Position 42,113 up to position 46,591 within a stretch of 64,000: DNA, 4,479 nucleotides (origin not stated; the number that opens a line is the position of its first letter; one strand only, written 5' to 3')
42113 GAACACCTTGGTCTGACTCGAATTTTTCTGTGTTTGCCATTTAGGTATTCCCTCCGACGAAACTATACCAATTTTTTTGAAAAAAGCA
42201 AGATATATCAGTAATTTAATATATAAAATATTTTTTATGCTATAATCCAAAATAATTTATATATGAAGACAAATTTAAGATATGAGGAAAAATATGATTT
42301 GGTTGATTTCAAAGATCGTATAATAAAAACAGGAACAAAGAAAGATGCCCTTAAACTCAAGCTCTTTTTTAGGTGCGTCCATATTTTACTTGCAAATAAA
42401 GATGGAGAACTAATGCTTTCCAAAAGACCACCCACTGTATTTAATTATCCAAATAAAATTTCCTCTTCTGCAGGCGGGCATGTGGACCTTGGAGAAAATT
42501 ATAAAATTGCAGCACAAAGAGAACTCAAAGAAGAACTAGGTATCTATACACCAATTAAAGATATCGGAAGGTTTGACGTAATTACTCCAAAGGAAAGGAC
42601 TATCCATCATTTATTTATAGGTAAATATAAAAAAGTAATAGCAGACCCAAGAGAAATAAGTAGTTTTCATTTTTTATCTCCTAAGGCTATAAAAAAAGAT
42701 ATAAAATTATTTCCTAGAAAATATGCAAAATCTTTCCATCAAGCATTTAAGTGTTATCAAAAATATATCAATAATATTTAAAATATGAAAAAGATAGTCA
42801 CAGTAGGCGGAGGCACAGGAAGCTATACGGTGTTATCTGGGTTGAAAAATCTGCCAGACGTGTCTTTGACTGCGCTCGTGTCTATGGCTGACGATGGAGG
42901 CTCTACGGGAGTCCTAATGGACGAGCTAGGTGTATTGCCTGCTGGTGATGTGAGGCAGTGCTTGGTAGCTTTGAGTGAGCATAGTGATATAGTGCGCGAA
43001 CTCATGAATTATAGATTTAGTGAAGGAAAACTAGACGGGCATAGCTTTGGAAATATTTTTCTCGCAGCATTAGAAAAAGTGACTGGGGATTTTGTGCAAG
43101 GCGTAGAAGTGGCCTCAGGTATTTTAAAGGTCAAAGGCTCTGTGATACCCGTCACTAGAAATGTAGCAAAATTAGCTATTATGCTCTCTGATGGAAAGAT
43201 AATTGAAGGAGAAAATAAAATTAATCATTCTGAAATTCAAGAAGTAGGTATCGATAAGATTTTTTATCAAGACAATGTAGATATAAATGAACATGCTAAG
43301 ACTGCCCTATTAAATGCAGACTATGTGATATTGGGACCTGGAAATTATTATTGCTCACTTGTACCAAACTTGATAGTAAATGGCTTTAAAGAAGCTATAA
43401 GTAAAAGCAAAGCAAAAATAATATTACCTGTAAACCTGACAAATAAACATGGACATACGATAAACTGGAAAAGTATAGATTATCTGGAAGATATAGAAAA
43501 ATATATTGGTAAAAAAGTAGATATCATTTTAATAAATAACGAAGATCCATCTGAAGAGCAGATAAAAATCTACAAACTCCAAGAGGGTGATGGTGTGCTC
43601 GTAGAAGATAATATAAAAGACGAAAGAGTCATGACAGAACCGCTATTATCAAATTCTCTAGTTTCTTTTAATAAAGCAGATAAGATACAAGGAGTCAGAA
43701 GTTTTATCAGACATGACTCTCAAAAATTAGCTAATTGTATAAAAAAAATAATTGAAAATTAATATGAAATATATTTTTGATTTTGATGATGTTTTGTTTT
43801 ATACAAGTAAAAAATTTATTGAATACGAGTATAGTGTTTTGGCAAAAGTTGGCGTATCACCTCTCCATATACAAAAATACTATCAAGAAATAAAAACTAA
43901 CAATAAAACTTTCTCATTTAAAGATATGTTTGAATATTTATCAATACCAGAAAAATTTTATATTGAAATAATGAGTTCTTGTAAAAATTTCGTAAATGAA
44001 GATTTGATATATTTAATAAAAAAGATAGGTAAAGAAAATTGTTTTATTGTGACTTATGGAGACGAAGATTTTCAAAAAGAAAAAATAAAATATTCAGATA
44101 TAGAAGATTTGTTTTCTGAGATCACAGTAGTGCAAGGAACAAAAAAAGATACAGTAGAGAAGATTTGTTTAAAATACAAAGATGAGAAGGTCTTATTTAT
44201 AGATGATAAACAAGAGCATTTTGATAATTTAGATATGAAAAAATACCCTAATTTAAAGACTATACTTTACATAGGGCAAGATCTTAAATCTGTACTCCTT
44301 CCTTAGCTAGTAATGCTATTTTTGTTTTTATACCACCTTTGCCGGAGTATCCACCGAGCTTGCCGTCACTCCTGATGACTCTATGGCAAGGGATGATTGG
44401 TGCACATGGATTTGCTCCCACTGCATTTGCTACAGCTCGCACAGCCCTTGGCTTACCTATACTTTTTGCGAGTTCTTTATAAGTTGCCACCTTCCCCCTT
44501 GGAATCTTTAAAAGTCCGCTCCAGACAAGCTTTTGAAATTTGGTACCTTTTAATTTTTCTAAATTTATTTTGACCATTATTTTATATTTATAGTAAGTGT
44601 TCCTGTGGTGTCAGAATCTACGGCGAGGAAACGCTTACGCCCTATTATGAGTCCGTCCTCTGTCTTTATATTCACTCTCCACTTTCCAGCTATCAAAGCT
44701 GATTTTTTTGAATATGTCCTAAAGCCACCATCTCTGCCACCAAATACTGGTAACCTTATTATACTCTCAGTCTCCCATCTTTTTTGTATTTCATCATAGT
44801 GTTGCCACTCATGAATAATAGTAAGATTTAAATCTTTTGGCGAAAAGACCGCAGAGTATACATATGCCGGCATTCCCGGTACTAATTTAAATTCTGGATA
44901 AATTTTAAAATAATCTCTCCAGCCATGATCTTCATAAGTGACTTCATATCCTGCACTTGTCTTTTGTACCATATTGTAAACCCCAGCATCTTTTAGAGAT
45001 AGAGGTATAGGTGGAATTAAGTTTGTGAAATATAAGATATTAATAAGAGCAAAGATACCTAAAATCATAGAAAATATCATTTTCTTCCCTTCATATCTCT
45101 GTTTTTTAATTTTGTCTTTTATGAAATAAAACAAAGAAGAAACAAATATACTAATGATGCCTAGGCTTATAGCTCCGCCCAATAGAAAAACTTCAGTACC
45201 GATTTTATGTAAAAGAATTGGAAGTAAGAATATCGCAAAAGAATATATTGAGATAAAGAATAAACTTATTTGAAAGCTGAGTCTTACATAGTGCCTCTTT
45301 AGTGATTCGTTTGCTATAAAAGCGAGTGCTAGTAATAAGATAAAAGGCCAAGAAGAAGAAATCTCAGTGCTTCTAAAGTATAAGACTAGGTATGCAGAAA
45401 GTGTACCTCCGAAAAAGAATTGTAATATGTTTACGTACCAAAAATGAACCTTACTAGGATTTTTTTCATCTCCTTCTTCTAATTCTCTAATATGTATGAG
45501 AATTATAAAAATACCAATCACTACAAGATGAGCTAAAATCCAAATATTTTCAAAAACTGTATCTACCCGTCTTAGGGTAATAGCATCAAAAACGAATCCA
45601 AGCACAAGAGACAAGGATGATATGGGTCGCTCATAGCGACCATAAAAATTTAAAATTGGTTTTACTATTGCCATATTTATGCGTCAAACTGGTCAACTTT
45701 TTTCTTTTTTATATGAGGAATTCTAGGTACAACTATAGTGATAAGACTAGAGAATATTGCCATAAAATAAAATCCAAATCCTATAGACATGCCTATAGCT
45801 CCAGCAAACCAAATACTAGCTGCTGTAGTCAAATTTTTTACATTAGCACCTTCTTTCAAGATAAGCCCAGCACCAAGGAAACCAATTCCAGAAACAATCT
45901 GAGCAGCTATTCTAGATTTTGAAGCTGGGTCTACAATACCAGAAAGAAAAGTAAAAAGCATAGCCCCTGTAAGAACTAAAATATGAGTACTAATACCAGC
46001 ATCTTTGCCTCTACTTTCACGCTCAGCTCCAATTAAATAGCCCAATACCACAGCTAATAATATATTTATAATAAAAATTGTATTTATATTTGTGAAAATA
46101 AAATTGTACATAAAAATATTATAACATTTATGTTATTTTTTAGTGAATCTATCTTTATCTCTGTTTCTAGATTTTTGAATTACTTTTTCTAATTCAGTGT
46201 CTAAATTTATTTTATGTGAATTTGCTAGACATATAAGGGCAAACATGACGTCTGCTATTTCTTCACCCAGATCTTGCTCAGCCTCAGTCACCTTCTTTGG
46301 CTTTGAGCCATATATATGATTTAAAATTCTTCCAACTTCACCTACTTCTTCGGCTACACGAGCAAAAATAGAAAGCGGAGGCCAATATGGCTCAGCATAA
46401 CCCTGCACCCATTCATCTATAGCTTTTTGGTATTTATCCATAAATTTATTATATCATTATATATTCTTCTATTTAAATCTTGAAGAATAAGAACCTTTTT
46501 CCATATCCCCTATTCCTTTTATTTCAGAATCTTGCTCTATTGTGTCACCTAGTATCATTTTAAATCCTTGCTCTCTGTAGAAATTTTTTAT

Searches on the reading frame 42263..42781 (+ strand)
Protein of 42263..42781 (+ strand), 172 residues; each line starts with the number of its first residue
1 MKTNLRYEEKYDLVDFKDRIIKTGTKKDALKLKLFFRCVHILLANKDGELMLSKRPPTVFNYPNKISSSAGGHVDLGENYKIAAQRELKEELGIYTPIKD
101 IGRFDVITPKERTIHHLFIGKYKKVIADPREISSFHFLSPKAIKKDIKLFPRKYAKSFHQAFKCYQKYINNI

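Call 82: search_protein_families(library=pfam, proteins=[window:42263-42781:+], max_evalue=0.001)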
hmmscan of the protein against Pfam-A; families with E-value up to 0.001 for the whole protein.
window:42263-42781:+ (172 aa): 1 family
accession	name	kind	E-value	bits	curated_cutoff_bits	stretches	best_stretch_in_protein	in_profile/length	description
PF00293.34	NUDIX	-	1.6e-13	51.3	21.1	1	37-154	4-130/134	NUDIX domain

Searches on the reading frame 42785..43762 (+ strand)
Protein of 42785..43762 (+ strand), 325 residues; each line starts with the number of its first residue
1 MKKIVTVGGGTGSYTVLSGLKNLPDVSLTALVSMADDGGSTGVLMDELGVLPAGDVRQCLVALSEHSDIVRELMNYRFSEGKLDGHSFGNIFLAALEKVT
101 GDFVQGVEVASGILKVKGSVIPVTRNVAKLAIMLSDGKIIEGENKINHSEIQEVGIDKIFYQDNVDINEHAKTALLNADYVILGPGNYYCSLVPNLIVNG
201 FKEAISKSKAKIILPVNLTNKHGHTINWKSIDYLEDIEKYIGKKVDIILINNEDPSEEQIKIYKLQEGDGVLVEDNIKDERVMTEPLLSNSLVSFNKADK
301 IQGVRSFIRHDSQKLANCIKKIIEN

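Call 82: search_protein_families(library=pfam, proteins=[window:42785-43762:+], max_evalue=0.001)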
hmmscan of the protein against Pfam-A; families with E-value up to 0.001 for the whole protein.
window:42785-43762:+ (325 aa): 1 family
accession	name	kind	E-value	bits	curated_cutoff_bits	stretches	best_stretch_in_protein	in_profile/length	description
PF01933.23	CofD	-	3.6e-75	253.3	30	1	4-274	1-273/290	2-phospho-L-lactate transferase CofD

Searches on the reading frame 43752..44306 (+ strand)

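Call 82: search_protein_families(library=pfam, proteins=[window:43752-44306:+], max_evalue=0.001)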
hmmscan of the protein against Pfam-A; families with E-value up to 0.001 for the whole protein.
window:43752-44306:+ (184 aa): 1 family
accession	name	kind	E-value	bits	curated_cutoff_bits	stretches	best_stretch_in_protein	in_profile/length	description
PF13419.12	HAD_2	-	0.00013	22.5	23.8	1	7-154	1-162/178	Haloacid dehalogenase-like hydrolase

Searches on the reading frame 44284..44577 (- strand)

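Call 82: search_protein_families(library=pfam, proteins=[window:44284-44577:-], max_evalue=0.001)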
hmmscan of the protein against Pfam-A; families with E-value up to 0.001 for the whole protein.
window:44284-44577:- (97 aa): 1 family
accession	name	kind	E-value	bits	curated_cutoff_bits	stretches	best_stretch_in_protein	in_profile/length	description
PF01035.26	DNA_binding_1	-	4.6e-34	116.5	27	1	13-95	1-81/81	6-O-methylguanine DNA methyltransferase, DNA binding domain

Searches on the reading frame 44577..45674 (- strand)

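Call 82: search_protein_families(library=pfam, proteins=[window:44577-45674:-], max_evalue=0.001)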
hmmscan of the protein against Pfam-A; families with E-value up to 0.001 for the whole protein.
window:44577-45674:- (365 aa): 1 family
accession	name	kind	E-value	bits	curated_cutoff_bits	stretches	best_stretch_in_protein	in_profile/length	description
PF11141.13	DUF2914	-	4.6e-13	49.1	23.6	1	285-349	3-60/62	Protein of unknown function (DUF2914)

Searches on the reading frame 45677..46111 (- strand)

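Call 82: search_protein_families(library=pfam, proteins=[window:45677-46111:-], max_evalue=0.001)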
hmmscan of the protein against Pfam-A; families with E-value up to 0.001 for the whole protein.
window:45677-46111:- (144 aa): 1 family
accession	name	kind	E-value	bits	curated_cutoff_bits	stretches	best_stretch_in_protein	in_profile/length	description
PF02308.21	MgtC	-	2.8e-35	121.7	31.4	1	17-128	1-111/121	MgtC family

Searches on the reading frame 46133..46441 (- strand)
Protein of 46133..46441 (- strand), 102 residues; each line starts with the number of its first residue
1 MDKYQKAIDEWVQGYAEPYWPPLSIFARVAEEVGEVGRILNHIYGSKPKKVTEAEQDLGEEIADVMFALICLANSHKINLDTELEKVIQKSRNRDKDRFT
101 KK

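Call 82: search_protein_families(library=pfam, proteins=[window:46133-46441:-], max_evalue=0.001)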
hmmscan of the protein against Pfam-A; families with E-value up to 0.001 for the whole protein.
window:46133-46441:- (102 aa): 1 family
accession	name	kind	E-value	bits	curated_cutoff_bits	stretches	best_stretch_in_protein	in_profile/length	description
PF03819.22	MazG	-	2.1e-11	44.3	22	1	23-99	4-74/74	MazG nucleotide pyrophosphohydrolase domain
